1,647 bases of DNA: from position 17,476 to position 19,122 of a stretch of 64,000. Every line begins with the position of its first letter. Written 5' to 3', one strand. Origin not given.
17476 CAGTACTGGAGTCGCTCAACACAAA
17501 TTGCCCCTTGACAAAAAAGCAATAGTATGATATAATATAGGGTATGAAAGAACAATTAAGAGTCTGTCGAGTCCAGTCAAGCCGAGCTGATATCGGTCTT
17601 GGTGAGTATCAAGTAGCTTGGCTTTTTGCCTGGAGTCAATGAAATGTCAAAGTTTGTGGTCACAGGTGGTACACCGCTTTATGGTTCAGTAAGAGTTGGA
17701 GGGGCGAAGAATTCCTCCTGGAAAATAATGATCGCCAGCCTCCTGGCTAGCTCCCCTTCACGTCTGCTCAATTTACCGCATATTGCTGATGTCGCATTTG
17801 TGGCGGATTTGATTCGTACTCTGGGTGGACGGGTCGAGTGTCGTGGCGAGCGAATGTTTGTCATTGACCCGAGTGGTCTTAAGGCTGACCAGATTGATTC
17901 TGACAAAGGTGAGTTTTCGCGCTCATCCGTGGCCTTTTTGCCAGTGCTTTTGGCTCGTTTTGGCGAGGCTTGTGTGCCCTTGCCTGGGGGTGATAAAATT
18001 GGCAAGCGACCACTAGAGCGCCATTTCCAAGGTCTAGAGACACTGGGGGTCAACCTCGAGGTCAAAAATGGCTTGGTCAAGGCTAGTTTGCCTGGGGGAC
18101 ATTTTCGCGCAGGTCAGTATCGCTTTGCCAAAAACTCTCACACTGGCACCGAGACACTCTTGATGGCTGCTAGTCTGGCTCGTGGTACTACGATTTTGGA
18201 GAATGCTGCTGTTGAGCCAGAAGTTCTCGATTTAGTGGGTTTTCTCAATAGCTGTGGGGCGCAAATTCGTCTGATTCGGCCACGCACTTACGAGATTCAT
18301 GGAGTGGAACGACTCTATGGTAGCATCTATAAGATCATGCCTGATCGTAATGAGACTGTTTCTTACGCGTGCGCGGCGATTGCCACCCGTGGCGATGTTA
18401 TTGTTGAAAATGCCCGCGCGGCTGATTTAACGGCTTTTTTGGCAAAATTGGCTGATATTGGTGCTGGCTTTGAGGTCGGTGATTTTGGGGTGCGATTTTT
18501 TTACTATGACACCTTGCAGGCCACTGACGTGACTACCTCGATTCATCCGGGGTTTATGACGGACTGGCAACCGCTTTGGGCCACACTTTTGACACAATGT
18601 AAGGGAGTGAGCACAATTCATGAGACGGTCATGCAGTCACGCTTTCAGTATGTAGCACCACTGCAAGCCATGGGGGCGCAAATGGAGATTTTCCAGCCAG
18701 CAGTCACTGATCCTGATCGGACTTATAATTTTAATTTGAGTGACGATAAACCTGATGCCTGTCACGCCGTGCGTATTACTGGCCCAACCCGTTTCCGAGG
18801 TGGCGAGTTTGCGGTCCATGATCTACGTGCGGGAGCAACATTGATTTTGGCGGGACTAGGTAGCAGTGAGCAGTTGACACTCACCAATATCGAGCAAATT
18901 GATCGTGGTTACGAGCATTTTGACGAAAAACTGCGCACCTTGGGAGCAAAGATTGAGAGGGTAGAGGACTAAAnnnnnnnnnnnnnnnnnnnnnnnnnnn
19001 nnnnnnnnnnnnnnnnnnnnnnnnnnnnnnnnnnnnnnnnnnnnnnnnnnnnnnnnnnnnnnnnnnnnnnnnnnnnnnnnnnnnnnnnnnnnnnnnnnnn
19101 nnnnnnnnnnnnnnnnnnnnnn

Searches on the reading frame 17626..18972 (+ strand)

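Call 74: search_protein_families(library=ncbifam, proteins=[window:17626-18972:+], max_evalue=0.001)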
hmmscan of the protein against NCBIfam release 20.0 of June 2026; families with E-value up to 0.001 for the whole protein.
window:17626-18972:+ (448 aa): 5 families
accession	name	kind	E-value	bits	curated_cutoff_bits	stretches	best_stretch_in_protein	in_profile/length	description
NF006873.0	PRK09369.1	subfamily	1.8e-132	441.9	297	1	7-447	1-418/419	UDP-N-acetylglucosamine 1-carboxyvinyltransferase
TIGR01072.1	murA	equivalog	6.7e-125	417.1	392.7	1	7-445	1-416/416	UDP-N-acetylglucosamine 1-carboxyvinyltransferase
NF009470.0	PRK12830.1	equivalog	4.4e-96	322.1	552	2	7-357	1-348/417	UDP-N-acetylglucosamine 1-carboxyvinyltransferase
TIGR01356.1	aroA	equivalog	4e-21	75.3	287.25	1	20-333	1-320/415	3-phosphoshikimate 1-carboxyvinyltransferase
NF011381.1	PRK14806.1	equivalog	1.7e-09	36.5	902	1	8-264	302-559/733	bifunctional prephenate dehydrogenase/3-phosphoshikimate 1-carboxyvinyltransferase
